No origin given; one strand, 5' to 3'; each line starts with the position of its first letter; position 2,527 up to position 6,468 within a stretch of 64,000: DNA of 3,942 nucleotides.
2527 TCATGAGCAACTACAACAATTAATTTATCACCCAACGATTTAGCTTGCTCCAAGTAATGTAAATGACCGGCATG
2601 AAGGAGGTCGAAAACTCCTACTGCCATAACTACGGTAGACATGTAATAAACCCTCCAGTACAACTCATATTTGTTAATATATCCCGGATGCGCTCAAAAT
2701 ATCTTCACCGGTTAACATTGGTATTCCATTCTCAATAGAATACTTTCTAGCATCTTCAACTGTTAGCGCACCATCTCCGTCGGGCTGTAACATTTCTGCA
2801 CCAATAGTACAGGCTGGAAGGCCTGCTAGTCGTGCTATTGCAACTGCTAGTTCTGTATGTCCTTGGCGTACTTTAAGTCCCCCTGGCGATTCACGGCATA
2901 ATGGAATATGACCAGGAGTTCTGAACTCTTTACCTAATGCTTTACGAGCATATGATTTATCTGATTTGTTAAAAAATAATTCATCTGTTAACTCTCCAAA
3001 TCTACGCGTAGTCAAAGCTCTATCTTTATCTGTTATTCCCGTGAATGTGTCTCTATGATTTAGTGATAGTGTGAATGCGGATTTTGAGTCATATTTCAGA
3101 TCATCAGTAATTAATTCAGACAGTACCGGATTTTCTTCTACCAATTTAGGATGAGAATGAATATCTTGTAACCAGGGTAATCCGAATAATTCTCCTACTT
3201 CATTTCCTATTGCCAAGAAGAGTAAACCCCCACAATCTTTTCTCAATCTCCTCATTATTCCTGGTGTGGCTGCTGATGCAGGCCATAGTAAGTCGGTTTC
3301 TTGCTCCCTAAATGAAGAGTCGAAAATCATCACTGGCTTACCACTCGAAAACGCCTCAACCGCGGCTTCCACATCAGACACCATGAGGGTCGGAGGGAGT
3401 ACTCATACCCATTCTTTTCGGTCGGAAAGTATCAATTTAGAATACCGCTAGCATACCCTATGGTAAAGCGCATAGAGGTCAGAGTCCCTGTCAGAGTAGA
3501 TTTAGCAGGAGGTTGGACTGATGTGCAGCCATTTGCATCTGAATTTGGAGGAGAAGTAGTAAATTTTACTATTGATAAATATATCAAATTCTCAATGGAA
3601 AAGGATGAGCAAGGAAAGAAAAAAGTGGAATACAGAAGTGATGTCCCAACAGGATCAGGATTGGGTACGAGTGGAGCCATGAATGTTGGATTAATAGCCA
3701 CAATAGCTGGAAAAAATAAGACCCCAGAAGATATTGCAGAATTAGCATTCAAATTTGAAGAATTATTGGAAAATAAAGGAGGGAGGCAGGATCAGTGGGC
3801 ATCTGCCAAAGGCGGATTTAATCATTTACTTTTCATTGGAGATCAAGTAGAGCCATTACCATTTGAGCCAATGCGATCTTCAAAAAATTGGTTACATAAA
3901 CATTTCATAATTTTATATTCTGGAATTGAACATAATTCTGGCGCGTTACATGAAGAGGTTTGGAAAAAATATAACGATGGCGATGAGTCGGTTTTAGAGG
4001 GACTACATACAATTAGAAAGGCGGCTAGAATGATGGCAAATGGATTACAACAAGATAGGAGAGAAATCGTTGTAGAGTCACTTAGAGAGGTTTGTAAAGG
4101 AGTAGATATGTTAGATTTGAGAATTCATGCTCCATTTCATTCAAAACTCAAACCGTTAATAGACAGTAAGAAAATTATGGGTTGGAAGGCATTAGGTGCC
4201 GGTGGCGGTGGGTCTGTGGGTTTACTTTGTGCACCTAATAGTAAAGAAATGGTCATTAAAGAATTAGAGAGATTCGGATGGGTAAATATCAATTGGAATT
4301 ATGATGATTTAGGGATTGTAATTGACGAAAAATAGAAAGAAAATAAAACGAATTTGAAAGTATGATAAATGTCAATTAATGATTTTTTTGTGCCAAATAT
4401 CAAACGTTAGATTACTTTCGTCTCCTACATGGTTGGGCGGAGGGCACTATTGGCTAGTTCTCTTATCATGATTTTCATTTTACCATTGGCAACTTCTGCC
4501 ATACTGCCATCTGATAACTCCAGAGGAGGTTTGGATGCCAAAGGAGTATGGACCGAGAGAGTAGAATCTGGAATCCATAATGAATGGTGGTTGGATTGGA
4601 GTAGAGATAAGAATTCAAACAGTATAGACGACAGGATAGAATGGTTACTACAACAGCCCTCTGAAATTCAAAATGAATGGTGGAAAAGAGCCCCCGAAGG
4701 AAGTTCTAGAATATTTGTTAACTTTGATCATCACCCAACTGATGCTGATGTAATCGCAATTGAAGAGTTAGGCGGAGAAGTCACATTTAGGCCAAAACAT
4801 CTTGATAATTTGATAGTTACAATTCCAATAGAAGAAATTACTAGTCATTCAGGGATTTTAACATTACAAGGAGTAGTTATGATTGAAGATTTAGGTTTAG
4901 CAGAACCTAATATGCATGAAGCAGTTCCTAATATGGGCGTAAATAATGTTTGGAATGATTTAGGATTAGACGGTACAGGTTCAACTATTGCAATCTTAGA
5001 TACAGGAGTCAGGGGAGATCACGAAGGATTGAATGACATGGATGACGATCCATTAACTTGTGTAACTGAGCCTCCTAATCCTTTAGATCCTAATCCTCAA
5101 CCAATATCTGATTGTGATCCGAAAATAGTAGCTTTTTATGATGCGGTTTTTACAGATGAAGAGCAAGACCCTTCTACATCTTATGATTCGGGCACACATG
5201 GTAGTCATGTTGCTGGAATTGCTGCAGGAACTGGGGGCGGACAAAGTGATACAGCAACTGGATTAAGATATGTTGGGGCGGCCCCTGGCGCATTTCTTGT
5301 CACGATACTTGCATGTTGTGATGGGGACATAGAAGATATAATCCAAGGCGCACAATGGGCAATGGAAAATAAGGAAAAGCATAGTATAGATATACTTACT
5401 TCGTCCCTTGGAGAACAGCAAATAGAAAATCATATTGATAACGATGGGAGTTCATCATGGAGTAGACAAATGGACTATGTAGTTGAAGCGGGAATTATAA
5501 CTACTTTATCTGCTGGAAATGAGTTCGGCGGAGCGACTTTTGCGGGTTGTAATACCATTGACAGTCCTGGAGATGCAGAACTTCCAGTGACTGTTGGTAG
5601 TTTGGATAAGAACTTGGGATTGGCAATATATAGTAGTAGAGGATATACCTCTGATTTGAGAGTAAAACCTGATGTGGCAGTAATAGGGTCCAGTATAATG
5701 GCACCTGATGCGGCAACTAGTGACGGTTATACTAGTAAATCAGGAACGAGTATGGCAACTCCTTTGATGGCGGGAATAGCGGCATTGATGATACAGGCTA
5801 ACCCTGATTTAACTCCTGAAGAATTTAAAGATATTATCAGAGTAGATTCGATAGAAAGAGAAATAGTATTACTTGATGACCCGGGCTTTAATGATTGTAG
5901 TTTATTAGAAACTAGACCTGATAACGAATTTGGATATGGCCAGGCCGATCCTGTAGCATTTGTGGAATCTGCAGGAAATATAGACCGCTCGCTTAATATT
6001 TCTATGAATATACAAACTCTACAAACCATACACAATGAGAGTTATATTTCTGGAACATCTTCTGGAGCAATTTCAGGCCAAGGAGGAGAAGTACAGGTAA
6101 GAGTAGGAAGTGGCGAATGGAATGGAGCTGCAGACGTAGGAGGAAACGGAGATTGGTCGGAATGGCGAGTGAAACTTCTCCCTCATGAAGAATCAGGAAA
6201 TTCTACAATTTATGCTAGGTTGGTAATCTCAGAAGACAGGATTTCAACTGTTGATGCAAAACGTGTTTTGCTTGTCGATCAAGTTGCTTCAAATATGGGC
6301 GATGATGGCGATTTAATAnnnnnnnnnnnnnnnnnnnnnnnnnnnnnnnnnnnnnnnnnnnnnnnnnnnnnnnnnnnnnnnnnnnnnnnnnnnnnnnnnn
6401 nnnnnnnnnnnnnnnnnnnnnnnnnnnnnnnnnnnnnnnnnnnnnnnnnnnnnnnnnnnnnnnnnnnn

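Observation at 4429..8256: Secreted subtilase covalently fused to an AmpG/PAT-type MFS permease in one 1275-aa ORF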

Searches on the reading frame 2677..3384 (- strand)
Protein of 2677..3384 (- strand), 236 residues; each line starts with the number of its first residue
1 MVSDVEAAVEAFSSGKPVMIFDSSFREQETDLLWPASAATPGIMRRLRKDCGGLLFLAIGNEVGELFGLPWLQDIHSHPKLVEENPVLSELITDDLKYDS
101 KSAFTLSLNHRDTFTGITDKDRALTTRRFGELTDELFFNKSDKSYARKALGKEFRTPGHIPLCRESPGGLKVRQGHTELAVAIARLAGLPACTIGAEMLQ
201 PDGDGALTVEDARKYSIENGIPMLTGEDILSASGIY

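Call 10: search_protein_families(library=pfam, proteins=[window:2677-3384:-], max_evalue=0.01)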
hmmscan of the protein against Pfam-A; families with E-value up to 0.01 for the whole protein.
window:2677-3384:- (236 aa): 1 family
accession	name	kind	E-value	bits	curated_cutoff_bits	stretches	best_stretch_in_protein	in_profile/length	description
PF00926.24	DHBP_synthase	-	5.1e-46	157.1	26.4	1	6-230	1-189/191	3,4-dihydroxy-2-butanone 4-phosphate synthase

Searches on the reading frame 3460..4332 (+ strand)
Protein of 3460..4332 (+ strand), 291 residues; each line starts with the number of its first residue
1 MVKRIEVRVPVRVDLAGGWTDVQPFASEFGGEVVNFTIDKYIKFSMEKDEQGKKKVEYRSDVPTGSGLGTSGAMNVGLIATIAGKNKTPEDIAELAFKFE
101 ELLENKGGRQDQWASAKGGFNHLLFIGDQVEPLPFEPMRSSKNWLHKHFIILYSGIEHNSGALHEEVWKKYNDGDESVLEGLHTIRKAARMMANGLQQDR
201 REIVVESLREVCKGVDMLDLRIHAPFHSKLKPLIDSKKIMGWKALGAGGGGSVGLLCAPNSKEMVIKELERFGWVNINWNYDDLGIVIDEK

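Call 10: search_protein_families(library=pfam, proteins=[window:3460-4332:+], max_evalue=0.01)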
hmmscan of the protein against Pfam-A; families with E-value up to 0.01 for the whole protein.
window:3460-4332:+ (291 aa): 1 family
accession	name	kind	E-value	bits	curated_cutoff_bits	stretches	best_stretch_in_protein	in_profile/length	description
PF00288.32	GHMP_kinases_N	-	1.7e-09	38.2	22.3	1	52-119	16-87/87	GHMP kinases N terminal domain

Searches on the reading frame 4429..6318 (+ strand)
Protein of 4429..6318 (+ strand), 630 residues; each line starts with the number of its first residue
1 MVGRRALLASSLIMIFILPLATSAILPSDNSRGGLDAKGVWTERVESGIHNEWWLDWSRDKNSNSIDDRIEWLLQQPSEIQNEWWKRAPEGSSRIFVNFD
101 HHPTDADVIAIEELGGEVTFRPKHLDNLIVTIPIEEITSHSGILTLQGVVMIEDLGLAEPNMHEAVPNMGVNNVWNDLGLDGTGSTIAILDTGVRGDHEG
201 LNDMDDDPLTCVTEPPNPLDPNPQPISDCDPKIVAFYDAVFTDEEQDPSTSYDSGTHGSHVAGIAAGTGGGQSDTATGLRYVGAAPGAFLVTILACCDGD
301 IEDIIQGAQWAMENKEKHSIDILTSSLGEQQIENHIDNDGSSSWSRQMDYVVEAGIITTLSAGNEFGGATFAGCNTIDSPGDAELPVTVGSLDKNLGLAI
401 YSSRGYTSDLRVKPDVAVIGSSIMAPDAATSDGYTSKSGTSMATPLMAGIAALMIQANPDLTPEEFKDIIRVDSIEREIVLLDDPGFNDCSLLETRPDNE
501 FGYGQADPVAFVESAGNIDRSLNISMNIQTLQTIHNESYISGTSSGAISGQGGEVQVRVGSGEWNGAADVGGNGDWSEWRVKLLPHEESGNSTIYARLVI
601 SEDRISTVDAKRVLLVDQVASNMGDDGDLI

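Call 4: search_protein_families(library=pfam, proteins=[window:4429-6318:+], max_evalue=0.1)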
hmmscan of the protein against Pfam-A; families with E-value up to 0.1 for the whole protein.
window:4429-6318:+ (630 aa): 2 families
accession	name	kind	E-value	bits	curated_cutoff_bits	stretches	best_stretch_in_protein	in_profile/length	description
PF00082.27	Peptidase_S8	-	5.4e-45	154.4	21.8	1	182-504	1-288/288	Subtilase family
PF03422.21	CBM_6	-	0.0032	18.2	28.9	1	543-598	50-108/125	Carbohydrate binding module (family 6)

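Call 23: search_solved_structures(query=window:4429-6318:+, max_evalue=1e-10)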
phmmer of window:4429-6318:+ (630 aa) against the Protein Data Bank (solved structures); distinct sequences matched with E-value up to 1e-10: 46.
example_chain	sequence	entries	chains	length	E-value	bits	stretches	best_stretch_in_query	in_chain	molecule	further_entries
3afg_A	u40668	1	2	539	3.6e-40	141.8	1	246-470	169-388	Subtilisin-like serine protease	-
9ues_B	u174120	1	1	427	1.2e-39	140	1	246-470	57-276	Subtilisin-like serine protease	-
3lpc_A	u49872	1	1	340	1.7e-15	60.2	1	172-470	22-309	AprB2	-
3lpa_A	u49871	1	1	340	3.4e-15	59.3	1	172-470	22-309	Acidic extracellular subtilisin-like protease AprV2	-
8jmw_A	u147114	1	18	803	6.9e-15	58.3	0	398-469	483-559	S8 family serine peptidase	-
1xf1_A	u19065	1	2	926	1.9e-14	56.8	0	397-473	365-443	C5a peptidase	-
3eif_A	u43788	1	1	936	2e-14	56.8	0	397-475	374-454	C5a peptidase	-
8bty_A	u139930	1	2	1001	2.3e-14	56.5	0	397-473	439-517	C5a peptidase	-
7yzx_A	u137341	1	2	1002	3e-14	56.1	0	397-475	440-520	C5a peptidase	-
3ti7_A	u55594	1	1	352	3.4e-14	56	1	170-470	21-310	Basic extracellular subtilisin-like protease BprV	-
3lpd_A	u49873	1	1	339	6.9e-14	55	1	172-470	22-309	Acidic extracellular subtilisin-like protease AprV2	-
7bj3_A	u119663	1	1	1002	7.8e-14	54.8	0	397-475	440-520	C5a peptidase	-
3ti9_A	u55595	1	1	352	8.3e-14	54.7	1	171-470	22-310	Serine protease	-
1suc_A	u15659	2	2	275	2.8e-13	53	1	232-467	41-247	SUBTILISIN BPN' CRB-S3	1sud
1s01_A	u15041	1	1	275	3e-13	52.9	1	232-467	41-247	Subtilisin BPN'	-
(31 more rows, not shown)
